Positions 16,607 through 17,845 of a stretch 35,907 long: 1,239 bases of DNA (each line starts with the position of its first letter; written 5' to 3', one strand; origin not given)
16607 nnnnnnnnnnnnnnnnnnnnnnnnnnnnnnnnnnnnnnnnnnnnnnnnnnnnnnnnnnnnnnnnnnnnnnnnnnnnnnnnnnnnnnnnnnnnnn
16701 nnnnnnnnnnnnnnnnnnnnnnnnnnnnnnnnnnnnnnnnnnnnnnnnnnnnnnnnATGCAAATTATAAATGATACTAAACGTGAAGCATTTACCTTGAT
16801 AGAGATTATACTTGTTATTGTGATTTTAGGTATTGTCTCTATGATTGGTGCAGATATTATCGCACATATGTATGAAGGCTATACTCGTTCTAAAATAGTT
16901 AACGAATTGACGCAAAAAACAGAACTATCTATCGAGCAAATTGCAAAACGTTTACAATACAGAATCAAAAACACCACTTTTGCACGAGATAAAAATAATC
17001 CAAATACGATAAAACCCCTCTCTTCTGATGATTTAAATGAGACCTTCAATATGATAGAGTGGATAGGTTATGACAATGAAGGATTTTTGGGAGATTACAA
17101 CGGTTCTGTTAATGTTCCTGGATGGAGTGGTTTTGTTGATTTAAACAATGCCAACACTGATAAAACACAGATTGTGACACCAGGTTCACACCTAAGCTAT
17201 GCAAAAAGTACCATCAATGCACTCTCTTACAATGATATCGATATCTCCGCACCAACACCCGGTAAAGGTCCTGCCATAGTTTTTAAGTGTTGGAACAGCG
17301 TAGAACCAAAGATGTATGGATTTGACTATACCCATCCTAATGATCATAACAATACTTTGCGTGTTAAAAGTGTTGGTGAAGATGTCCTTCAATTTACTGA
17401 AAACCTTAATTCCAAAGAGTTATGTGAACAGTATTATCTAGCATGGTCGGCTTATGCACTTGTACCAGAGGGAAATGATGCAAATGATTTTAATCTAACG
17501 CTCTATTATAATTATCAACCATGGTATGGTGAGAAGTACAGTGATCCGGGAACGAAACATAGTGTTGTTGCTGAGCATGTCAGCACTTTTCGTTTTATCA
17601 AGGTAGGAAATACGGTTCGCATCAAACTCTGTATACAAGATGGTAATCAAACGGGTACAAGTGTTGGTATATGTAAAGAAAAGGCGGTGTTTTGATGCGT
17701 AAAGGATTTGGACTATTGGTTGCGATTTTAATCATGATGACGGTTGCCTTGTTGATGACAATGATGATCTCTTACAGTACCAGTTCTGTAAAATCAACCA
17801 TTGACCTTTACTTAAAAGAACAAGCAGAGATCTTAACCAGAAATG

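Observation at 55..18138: Extreme enrichment of the bacterial N-glycosylation sequon D/E-X-N-X-S/T in all five proteins of the pilus-like module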

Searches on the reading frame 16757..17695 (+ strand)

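Call 5: search_protein_families(library=pfam, proteins=[window:16757-17695:+], max_evalue=0.01)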
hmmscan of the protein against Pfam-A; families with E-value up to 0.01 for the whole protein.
window:16757-17695:+ (312 aa): 1 family
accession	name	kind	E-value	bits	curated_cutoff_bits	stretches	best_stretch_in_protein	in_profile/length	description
PF07963.17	N_methyl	-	3.2e-05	23.7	21.2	1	8-30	3-25/27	Prokaryotic N-terminal methylation motif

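Call 6: search_protein_families(library=ncbifam, proteins=[window:16757-17695:+], max_evalue=0.01)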
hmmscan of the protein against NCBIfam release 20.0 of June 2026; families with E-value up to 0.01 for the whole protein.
window:16757-17695:+ (312 aa): 5 families
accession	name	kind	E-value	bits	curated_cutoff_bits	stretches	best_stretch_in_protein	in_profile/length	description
TIGR02532.1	IV_pilin_GFxxxE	domain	4.5e-05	23.1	16.3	1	11-31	3-23/24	prepilin-type N-terminal cleavage/methylation domain-containing protein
NF041002.1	pilin_ComGF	equivalog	0.00015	22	80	0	10-81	2-66/139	competence type IV pilus minor pilin ComGF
TIGR01710.1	typeII_sec_gspG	equivalog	0.00019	21.5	88.85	1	11-77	2-61/134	type II secretion system major pseudopilin GspG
TIGR02599.1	TIGR02599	subfamily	0.00049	19.4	256.5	1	11-84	1-74/361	Verru_Chthon cassette protein C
NF007862.0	PRK10574.1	equivalog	0.0059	16.8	138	0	8-52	3-43/145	prepilin peptidase-dependent pilin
